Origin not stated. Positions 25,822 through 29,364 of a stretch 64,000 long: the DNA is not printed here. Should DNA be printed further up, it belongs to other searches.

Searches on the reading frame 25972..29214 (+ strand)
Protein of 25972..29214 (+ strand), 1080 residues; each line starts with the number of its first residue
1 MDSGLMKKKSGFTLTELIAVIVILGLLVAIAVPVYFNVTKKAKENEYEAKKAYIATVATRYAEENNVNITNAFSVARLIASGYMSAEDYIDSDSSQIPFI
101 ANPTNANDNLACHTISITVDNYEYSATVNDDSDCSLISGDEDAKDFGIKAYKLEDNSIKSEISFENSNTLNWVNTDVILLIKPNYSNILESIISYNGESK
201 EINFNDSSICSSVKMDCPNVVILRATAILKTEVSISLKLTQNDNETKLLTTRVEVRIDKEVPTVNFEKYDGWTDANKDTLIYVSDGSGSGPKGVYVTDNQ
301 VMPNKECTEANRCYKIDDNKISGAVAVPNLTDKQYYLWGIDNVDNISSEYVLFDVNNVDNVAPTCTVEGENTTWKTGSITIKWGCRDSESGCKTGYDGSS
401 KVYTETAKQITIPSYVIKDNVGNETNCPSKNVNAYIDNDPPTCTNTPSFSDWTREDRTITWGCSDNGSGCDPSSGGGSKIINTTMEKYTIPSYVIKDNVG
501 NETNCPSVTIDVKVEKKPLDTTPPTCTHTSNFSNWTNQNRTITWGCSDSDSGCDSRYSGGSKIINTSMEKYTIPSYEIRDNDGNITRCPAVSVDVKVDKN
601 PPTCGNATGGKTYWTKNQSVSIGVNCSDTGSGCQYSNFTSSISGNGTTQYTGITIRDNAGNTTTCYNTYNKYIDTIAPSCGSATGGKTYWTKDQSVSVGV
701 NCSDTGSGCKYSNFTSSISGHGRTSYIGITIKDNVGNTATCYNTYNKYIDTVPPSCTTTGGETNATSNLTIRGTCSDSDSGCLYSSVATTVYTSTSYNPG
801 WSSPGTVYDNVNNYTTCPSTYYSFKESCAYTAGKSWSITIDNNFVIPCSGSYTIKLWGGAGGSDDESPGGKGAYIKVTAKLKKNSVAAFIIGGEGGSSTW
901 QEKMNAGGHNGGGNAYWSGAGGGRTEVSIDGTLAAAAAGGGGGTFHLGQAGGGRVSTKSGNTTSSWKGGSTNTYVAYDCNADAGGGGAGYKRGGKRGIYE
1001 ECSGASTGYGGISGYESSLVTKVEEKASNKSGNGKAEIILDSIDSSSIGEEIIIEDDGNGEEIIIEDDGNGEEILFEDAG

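Call 47: search_protein_families(library=pfam, proteins=[window:25972-29214:+], max_evalue=0.01)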
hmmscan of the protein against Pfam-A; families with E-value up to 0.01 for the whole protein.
window:25972-29214:+ (1080 aa): 3 families
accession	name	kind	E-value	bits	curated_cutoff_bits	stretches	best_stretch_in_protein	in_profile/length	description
PF12810.13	ALK_LTK_GRD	-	1.3e-12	48.7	24.5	1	849-1023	7-220/243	ALK/LTK, Glycine-rich domain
PF07963.17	N_methyl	-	4e-06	26.6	21.2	1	6-31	1-26/27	Prokaryotic N-terminal methylation motif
PF24893.1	DUF7743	-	0.00068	19.8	27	0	615-641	17-43/120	Domain of unknown function (DUF7743)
